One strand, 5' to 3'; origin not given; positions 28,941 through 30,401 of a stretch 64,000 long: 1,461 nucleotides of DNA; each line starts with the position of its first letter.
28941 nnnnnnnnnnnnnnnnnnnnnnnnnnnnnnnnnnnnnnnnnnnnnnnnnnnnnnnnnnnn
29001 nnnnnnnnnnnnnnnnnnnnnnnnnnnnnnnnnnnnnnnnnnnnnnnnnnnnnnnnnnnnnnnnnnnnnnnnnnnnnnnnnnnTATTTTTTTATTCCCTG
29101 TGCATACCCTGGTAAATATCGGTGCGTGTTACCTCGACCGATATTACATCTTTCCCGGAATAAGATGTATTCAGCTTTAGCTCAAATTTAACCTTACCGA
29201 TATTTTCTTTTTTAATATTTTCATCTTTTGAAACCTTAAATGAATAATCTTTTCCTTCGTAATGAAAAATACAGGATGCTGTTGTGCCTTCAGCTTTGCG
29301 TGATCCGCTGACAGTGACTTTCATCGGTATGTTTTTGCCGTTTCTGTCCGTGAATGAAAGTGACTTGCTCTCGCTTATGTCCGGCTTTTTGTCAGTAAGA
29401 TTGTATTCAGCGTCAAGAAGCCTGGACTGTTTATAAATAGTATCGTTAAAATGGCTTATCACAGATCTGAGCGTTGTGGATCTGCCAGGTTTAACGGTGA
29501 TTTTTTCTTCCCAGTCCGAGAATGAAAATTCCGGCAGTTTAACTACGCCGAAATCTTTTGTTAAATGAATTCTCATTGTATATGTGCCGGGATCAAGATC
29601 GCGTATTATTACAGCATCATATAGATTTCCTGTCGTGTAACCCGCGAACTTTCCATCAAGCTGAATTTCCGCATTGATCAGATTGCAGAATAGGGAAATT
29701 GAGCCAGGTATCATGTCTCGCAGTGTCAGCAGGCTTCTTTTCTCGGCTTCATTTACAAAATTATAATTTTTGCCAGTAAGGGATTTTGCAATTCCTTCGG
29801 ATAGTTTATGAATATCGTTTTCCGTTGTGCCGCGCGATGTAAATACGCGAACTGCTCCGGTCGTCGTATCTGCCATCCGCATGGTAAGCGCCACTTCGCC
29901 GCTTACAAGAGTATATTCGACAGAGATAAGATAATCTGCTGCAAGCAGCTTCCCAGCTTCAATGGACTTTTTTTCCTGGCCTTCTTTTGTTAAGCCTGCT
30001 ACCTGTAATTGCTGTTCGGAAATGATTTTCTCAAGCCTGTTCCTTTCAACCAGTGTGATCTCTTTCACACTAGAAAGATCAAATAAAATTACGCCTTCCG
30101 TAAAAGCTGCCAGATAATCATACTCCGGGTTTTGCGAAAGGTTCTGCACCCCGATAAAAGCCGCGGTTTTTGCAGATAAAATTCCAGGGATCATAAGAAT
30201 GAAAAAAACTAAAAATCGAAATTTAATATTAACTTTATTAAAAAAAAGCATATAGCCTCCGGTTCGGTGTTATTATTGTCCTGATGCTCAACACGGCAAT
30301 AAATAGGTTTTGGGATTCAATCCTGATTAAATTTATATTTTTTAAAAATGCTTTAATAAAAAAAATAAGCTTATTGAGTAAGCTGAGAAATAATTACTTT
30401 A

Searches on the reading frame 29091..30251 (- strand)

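Call 26: search_protein_families(library=pfam, proteins=[window:29091-30251:-], max_evalue=0.001)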
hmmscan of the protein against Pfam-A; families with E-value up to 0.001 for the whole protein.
window:29091-30251:- (386 aa): 1 family
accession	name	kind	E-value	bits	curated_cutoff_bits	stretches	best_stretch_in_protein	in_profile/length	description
PF03783.19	CsgG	-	0.00076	19.3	20.8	0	66-109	55-94/210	Curli production assembly/transport component CsgG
